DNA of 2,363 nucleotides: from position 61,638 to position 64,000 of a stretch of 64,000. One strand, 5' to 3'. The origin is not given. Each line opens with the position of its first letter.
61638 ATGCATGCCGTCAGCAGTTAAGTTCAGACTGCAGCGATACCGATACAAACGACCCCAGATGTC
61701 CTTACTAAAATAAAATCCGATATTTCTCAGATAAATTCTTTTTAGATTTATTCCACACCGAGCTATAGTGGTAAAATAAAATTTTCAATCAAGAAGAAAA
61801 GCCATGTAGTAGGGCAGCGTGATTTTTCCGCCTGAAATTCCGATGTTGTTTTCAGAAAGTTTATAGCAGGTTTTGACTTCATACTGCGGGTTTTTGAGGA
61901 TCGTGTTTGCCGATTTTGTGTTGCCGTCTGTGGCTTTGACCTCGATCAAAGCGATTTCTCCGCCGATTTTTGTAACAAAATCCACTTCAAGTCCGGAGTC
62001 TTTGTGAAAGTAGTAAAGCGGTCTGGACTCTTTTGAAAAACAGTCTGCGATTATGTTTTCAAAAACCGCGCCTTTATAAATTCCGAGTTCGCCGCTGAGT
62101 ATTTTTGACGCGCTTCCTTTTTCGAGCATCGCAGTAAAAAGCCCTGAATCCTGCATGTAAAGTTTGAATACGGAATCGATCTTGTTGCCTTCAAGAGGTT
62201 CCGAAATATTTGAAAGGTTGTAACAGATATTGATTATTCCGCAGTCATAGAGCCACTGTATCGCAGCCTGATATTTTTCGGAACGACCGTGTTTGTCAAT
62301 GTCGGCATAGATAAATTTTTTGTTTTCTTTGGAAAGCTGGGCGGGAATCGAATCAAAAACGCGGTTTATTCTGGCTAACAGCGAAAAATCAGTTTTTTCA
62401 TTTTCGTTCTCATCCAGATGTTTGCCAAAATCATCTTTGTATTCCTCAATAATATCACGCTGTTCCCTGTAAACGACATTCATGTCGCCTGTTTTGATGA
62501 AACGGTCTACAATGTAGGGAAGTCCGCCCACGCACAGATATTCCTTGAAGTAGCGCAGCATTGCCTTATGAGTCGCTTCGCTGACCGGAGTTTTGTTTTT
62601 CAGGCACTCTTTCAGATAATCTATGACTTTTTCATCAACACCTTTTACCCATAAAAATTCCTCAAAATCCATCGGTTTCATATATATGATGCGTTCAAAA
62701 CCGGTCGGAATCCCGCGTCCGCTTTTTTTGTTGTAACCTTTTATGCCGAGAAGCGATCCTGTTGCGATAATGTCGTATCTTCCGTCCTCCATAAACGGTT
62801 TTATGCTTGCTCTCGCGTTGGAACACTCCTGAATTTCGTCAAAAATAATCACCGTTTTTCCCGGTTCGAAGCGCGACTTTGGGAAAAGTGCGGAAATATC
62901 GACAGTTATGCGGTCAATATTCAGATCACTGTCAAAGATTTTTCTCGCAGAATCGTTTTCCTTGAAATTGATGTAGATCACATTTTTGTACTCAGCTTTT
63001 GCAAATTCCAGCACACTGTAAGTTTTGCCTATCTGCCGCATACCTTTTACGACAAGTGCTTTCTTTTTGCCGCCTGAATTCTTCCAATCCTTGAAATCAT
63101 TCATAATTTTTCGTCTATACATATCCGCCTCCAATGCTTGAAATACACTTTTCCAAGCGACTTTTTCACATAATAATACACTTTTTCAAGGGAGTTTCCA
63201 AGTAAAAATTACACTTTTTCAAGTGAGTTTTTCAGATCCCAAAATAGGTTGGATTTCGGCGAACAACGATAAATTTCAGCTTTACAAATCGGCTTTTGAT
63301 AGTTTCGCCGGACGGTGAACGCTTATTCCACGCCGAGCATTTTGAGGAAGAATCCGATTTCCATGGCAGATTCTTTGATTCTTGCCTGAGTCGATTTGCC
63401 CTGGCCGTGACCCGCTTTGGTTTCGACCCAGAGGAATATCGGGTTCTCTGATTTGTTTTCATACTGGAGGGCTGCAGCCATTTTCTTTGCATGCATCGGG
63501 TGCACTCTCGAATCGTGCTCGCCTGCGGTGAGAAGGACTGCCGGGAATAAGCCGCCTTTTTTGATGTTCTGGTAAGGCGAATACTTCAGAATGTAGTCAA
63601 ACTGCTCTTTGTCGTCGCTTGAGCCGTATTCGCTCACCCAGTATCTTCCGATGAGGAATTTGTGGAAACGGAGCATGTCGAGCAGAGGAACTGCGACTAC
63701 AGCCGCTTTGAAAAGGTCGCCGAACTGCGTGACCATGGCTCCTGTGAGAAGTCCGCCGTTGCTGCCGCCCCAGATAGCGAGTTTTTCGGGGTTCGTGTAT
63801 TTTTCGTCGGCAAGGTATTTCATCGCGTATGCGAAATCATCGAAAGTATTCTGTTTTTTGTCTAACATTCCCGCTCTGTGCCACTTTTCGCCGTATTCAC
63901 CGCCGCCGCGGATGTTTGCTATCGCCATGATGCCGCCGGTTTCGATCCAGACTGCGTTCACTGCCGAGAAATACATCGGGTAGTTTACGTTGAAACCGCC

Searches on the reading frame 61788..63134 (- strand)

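Call 83: search_protein_families(library=pfam, proteins=[window:61788-63134:-], max_evalue=0.001)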
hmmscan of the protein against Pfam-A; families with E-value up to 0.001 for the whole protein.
window:61788-63134:- (449 aa): 3 families
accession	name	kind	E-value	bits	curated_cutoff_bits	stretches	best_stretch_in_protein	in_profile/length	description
PF13635.12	DUF4143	-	5.2e-30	104.7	28.1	1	254-401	14-159/160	Domain of unknown function (DUF4143)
PF13173.12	AAA_14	-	5.4e-24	85.1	27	1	24-161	2-129/129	AAA domain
PF24883.2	NPHP3_N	-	0.00023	21.8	24.8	0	13-65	11-66/164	Nephrocystin 3, N-terminal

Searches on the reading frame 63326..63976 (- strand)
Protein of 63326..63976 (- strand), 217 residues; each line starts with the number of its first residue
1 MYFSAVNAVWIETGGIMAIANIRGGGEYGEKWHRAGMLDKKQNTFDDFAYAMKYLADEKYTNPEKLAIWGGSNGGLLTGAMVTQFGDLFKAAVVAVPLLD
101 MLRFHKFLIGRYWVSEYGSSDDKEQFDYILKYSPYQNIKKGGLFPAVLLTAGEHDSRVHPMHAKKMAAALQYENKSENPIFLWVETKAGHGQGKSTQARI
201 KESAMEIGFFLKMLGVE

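Call 83: search_protein_families(library=pfam, proteins=[window:63326-63976:-], max_evalue=0.001)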
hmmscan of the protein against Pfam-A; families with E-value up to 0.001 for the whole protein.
window:63326-63976:- (217 aa): 2 families
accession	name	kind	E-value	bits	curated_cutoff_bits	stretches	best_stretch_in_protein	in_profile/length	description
PF00326.27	Peptidase_S9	-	9.8e-61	205.4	22.6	1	3-215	3-211/213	Prolyl oligopeptidase family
PF00561.26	Abhydrolase_1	-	7e-07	29.6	25.8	0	31-97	44-102/245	alpha/beta hydrolase fold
